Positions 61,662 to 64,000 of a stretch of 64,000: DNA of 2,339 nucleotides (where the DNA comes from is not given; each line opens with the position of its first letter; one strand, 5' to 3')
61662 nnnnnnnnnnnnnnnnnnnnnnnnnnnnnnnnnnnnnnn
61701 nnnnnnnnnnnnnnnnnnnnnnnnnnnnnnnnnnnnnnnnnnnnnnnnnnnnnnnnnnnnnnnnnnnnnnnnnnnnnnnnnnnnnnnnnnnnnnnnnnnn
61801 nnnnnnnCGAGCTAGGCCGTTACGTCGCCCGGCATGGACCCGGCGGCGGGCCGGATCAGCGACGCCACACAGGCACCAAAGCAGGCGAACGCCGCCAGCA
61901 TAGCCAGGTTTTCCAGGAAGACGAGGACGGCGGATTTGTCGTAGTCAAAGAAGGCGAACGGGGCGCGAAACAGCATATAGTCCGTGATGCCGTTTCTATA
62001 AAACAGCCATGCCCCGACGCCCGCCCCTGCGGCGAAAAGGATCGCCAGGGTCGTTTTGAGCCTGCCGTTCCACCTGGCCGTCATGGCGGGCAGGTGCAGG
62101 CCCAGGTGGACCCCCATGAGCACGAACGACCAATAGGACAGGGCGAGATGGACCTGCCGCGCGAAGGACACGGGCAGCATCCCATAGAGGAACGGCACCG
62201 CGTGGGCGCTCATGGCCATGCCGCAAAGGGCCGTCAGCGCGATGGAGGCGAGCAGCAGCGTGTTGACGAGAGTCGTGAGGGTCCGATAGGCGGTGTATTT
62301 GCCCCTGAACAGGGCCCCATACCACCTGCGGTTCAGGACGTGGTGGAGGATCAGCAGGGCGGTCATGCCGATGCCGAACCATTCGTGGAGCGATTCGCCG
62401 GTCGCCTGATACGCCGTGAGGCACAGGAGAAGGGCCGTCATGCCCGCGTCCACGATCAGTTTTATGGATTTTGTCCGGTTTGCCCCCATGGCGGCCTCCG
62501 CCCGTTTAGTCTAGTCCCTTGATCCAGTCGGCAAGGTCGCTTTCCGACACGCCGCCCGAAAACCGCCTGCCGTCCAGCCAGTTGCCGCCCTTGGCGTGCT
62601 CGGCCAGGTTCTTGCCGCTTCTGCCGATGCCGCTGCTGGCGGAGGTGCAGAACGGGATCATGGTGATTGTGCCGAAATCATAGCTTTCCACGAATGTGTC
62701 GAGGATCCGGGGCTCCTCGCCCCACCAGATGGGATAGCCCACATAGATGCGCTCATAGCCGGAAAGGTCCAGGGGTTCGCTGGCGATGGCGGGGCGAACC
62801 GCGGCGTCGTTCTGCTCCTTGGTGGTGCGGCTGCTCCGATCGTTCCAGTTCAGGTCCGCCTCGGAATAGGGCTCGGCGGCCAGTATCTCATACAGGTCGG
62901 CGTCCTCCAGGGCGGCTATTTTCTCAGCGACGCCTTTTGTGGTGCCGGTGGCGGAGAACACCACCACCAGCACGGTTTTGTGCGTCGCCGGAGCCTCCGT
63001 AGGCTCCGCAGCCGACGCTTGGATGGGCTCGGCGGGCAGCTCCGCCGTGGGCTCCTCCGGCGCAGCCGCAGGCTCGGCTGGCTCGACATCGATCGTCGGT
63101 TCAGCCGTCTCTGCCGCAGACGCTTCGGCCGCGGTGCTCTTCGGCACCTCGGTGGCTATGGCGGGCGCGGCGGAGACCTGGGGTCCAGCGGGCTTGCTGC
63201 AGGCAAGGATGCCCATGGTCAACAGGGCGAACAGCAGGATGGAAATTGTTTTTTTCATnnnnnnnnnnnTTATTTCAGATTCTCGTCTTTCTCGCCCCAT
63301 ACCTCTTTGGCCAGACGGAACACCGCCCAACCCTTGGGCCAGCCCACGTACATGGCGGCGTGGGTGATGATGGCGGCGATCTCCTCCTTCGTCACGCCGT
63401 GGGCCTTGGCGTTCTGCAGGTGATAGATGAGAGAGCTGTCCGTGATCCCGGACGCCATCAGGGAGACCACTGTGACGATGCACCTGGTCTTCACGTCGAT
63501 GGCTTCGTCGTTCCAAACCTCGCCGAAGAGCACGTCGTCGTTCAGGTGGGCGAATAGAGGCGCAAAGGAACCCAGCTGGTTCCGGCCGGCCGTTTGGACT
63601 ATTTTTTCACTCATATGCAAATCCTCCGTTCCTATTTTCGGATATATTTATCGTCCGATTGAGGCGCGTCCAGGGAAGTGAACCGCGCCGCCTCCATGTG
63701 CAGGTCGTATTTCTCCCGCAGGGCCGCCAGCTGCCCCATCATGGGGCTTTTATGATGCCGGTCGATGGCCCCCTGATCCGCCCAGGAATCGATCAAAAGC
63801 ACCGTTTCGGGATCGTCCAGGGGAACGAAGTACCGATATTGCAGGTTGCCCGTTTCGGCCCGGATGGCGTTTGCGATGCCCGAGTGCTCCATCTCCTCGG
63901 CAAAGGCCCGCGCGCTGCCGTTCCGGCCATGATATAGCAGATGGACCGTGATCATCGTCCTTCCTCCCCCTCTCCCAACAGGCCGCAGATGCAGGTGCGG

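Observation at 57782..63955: Nine-gene operon combining two exported flavodoxin lipoproteins, a His-rich DUF4405 membrane protein, an exported DUF362 protein and a cytoplasmic AKR-ferredoxin fusion: candidate trans-membrane redox module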

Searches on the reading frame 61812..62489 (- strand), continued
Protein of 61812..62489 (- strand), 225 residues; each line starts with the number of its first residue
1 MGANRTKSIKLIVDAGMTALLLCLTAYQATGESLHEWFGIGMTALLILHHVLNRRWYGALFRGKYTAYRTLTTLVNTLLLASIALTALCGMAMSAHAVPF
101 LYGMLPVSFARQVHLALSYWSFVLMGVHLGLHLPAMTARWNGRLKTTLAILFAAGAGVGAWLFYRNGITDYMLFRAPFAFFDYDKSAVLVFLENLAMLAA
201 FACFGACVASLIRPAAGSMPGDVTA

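Call 68: find_encoding_contigs(protein=P0288, flank=8000, max_places=1)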
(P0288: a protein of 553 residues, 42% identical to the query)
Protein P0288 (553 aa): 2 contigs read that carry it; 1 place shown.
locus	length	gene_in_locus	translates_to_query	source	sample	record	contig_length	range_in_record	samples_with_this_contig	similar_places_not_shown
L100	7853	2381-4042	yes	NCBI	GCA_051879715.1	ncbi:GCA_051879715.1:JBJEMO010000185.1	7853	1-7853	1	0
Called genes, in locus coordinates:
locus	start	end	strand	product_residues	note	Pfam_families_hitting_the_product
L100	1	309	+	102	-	?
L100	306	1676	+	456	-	PF13930:Endonuclea_NS_2, PF02805:Ada_Zn_binding (weak)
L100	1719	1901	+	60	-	-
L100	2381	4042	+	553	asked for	PF14358:DUF4405 (weak), PF04205:FMN_bind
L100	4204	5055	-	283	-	PF00990:GGDEF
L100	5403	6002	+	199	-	PF13420:Acetyltransf_4, PF00583:Acetyltransf_1 (weak), PF13508:Acetyltransf_7 (weak)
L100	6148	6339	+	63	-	PF00037:Fer4 (weak), PF12797:Fer4_2 (weak), PF12837:Fer4_6 (weak), PF13459:Fer4_15, PF12800:Fer4_4 (weak), PF13370:Fer4_13, PF12838:Fer4_7 (faint)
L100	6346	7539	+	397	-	PF00753:Lactamase_B, PF19583:ODP, PF12706:Lactamase_B_2 (weak), PF00258:Flavodoxin_1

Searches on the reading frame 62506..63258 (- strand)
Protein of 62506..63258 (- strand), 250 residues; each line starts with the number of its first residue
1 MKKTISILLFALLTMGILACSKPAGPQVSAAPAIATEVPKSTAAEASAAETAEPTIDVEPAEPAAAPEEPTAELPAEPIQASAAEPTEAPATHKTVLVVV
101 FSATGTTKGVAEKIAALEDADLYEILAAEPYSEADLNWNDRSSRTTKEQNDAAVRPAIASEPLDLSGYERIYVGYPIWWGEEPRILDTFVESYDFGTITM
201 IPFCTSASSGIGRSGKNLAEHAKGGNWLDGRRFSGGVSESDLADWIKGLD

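Call 3: search_protein_families(library=pfam, proteins=[window:62506-63258:-], max_evalue=0.01)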
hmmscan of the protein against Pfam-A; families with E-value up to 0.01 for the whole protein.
window:62506-63258:- (250 aa): 2 families
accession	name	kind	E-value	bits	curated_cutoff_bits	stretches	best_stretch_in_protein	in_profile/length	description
PF12682.12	Flavodoxin_4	-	2.3e-48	164.1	24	1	96-247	2-153/155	Flavodoxin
PF12724.12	Flavodoxin_5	-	0.00038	21.2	27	0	97-138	1-43/145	Flavodoxin domain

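Call 5: search_protein_families(library=ncbifam, proteins=[window:62506-63258:-], max_evalue=0.01)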
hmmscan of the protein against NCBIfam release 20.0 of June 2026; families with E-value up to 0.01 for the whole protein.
window:62506-63258:- (250 aa): 3 families
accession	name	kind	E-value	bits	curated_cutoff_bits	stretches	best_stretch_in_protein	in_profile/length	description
NF005501.0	PRK07116.1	subfamily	2.6e-53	179.8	198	1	93-249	3-159/161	flavodoxin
NF005389.0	PRK06934.1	equivalog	6.4e-14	51.8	172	1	104-219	70-181/221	flavodoxin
NF038196.1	ferrodoxin_EFR1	subfamily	0.00024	21.2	75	0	159-223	33-96/242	EFR1 family ferrodoxin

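Call 23: search_solved_structures(query=window:62506-63258:-, max_evalue=0.001, show_alignments=2)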
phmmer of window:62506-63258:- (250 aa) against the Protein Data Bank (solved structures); distinct sequences matched with E-value up to 0.001: 4.
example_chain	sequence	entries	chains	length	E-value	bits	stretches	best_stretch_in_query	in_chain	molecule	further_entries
3klb_A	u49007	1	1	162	3.2e-41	144.8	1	94-247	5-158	Putative Flavoprotein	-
4j8p_A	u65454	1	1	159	6.7e-38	133.9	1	96-247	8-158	Flavodoxin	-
4ici_A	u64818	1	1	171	2e-37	132.4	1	92-245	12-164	Putative flavoprotein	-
2mwm_A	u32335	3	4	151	3.7e-07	33.3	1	94-237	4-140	Putative trp repressor binding protein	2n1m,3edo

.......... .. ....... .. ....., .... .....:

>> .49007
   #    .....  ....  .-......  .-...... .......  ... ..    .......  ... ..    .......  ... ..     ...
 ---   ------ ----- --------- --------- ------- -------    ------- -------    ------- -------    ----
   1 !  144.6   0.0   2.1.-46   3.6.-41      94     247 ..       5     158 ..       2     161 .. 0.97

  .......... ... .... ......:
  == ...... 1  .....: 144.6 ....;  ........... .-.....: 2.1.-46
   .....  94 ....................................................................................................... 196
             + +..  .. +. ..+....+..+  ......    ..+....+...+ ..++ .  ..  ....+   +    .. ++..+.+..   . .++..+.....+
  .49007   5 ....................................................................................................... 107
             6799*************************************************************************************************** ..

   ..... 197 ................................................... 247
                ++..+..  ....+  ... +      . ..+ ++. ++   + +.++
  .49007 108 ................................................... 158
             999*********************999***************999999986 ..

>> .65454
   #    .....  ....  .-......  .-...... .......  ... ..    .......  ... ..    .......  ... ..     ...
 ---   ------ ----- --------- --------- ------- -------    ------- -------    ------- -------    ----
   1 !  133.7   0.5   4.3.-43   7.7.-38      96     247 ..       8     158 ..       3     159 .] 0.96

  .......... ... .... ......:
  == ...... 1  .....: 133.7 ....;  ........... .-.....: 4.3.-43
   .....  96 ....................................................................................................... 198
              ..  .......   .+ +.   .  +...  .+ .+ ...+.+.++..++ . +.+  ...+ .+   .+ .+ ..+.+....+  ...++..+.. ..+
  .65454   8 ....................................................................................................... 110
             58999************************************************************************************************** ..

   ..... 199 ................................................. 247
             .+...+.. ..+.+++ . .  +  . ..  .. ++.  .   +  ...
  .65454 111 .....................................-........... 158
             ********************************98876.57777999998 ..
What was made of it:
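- On Flavinylation-associated DUF4405 gene cluster (apbE + flavinylated Flavodoxin_4 + flavin ECF transporter): FldA aligns without gaps to the non-covalent 3KLB (call 23).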

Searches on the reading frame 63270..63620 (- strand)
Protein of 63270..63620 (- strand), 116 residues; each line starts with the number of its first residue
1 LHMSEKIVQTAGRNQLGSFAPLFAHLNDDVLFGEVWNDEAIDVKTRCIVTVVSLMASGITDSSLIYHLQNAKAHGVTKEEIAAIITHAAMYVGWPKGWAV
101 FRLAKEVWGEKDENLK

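Call 3: search_protein_families(library=pfam, proteins=[window:63270-63620:-], max_evalue=0.01)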
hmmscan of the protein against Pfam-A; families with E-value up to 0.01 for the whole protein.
window:63270-63620:- (116 aa): 1 family
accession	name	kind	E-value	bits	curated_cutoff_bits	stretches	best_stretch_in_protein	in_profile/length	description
PF02627.25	CMD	-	2.9e-19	69.3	23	1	21-106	1-84/84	Carboxymuconolactone decarboxylase family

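Call 5: search_protein_families(library=ncbifam, proteins=[window:63270-63614:-], max_evalue=0.01)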
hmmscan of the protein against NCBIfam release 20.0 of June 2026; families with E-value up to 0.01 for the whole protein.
window:63270-63614:- (114 aa): 5 families
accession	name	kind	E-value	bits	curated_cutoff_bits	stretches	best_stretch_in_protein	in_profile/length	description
NF051488.1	bifunc_PcaDC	exception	1e-15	57.8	390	1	15-107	283-374/375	bifunctional 3-oxoadipate enol-lactonase/4-carboxymuconolactone decarboxylase PcaDC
TIGR02425.1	decarb_PcaC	equivalog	4.5e-15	55.9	155.7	1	16-109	30-122/123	4-carboxymuconolactone decarboxylase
NF051487.1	bifunc_PcaCD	exception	0.00017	20.8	430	1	16-107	31-125/413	bifunctional 4-carboxymuconolactone decarboxylase/3-oxoadipate enol-lactonase PcaCD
NF041047.1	GSU3128_fam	equivalog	0.005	16.9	110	1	35-84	13-61/84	GSU3128 family (seleno)protein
NF041537.1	ArsM_AhpD_UU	exception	0.0075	15.1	510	1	29-93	271-333/345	arsenite methyltransferase/AhpD domain selenoprotein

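Call 63: search_solved_structures(query=window:63270-63614:-, max_evalue=0.001)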
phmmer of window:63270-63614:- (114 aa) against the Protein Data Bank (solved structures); distinct sequences matched with E-value up to 0.001: 24.
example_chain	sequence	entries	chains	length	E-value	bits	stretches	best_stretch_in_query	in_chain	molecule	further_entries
4g9q_A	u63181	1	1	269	1.1e-28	102.9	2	9-107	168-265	4-carboxymuconolactone decarboxylase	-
2af7_A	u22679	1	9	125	4e-10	43.2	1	7-110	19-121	gamma-carboxymuconolactone decarboxylase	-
3v6p_A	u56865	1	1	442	1.2e-06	32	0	70-86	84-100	dHax3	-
9jo8_A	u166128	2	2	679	1.5e-06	31.6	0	70-86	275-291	TALE repeat protein targeting mitochondiral ND1-L gene. | TALE repeat protein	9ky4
6jtq_A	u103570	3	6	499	1.7e-06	31.5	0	70-87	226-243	TAL effector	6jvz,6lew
4osz_A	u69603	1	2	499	3.2e-06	30.6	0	70-86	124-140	Hax3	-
4osq_A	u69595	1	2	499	3.3e-06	30.5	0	70-86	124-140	Hax3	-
4ost_A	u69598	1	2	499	3.4e-06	30.5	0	70-86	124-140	Hax3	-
3v6t_A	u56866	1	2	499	3.5e-06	30.5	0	70-86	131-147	dHax3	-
4gjr_A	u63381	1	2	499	3.5e-06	30.5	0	70-86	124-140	Hax3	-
4oss_A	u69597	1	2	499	3.6e-06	30.4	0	70-86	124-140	Hax3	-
4oto_A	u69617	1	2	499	3.6e-06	30.4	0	70-86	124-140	Hax3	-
4osr_A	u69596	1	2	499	3.6e-06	30.4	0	70-86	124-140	Hax3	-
4osj_A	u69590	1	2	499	3.7e-06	30.4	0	70-86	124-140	Hax3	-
4osw_A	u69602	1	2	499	3.7e-06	30.4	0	70-86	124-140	Hax3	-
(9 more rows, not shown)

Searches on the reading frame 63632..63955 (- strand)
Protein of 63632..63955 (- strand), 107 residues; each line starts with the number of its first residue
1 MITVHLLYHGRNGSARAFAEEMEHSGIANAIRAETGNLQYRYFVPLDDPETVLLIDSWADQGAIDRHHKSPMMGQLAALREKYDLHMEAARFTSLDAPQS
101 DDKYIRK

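Call 3: search_protein_families(library=pfam, proteins=[window:63632-63955:-], max_evalue=0.01)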
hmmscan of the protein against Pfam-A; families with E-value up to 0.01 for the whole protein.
window:63632-63955:- (107 aa): 1 family
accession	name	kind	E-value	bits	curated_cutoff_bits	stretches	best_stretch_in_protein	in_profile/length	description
PF03992.22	ABM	-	1.2e-12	48.2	23.1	1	1-76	1-75/78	Antibiotic biosynthesis monooxygenase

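Call 5: search_protein_families(library=ncbifam, proteins=[window:63632-63955:-], max_evalue=0.01)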
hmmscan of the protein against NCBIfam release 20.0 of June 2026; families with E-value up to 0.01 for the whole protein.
window:63632-63955:- (107 aa): 0 families

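Call 64: search_solved_structures(query=window:63632-63955:-, max_evalue=0.01)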
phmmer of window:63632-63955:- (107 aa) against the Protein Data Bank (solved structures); distinct sequences matched with E-value up to 0.01: 3.
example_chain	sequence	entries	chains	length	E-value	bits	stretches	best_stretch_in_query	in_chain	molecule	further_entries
4zos_A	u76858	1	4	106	1.1e-05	29.3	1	30-76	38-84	protein YE0340 from Yersinia enterocolitica subsp. enterocolitica 8081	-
4dpo_A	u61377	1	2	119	0.00036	24.4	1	33-78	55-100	Conserved protein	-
1x7v_A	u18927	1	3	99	0.0029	21.5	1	17-70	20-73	PA3566 protein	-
